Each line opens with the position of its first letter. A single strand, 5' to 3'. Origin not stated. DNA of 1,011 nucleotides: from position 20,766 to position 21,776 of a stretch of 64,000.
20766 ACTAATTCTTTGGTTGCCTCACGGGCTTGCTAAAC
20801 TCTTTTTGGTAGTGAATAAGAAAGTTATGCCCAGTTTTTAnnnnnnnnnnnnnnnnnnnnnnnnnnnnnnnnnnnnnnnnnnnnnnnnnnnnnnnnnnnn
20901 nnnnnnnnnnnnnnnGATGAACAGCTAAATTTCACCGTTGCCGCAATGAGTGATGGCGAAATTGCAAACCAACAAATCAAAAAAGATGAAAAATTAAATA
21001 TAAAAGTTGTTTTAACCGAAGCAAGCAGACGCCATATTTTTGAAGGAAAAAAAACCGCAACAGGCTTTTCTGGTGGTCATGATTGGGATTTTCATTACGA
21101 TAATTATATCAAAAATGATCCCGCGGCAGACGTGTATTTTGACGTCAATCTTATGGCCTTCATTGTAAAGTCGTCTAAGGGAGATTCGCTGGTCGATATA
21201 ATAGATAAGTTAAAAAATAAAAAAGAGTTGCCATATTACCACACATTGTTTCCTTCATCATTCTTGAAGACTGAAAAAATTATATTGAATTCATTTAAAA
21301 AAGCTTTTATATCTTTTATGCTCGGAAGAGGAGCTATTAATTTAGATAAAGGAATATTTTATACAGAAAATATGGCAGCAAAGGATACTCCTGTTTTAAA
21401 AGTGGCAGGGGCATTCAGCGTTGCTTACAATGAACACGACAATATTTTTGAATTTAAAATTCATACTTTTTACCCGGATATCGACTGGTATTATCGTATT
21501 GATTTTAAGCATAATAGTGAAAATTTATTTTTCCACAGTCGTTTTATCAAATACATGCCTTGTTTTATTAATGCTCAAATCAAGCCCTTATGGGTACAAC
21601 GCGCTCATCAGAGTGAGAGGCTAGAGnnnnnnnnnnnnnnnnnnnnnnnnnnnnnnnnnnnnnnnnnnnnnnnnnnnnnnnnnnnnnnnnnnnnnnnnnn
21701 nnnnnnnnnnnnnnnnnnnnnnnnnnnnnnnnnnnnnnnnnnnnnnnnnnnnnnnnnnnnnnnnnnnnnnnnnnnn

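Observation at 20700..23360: Sharply AT-rich island (~25-30% GC vs ~45% flanks) carrying an orphan 539-aa protein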

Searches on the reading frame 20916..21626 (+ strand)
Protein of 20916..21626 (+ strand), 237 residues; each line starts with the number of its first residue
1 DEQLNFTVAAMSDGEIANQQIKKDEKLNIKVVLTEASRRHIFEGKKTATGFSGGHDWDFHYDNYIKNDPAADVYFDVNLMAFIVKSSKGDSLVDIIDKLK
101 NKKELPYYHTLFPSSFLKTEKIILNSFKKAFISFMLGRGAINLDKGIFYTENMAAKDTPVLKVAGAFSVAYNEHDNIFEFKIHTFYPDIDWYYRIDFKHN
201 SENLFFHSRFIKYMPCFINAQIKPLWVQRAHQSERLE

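Call 50: search_solved_structures(query=A4, max_evalue=10, show_alignments=3)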
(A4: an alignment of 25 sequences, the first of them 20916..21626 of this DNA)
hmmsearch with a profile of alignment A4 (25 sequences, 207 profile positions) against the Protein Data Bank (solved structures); distinct sequences matched with E-value up to 10: 1.
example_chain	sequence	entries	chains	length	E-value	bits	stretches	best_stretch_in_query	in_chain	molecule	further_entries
8iwa_A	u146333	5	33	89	0.14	14.9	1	147-185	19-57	Uncharacterized protein UU089.1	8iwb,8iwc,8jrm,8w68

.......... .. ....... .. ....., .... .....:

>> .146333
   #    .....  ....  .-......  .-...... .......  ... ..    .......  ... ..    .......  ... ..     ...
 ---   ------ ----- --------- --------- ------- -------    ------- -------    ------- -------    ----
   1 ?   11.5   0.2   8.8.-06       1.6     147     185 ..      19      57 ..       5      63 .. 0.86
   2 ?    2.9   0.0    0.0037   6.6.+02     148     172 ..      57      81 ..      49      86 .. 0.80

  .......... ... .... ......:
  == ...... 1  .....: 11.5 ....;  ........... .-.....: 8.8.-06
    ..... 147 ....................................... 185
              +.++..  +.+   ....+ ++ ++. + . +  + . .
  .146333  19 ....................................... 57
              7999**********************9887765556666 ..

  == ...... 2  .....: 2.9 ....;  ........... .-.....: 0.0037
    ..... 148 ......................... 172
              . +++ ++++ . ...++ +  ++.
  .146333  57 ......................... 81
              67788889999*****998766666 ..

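Call 57: predict_structure(alignment_id=A4)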
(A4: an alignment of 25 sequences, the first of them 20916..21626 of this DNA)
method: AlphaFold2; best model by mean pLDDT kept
length: 237 residues; sequences in the alignment: 25
mean_pLDDT: 92.9   pTM: 0.88
mean pLDDT of the five models: 92.9, 92.9, 92.4, 92.1, 92.0
residues with pLDDT >= 90: 197; 70-90: 33; 50-70: 5; < 50: 2
segments of 3 or more residues with pLDDT < 50: none
pLDDT, mean of each block of 10 residues (from residue 1): 97 95 97 98 92 96 94 96 96 96 94 95 97 94 97 80 97 97 97 94 87 91 87 52
secondary structure, 60 per line:
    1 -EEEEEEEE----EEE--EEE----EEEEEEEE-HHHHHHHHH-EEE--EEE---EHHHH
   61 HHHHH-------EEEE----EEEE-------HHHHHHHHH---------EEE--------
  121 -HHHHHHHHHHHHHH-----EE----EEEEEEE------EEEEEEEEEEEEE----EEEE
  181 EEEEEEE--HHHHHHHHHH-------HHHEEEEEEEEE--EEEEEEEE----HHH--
elements in order: E2-9 E14-16 E19-21 E26-33 H35-43 E45-47 E50-52 H57-65 E73-76 E81-84 H92-100 E110-112 H122-135 E147-153 E160-172 E177-187 H190-199 E210-218 E221-228

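Call 68: find_homologous_proteins(query=A4, max_evalue=10)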
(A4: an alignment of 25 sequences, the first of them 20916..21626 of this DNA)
Query A4 (25 sequences): 2968 candidates shared short words with the query, none scored E <= 10.
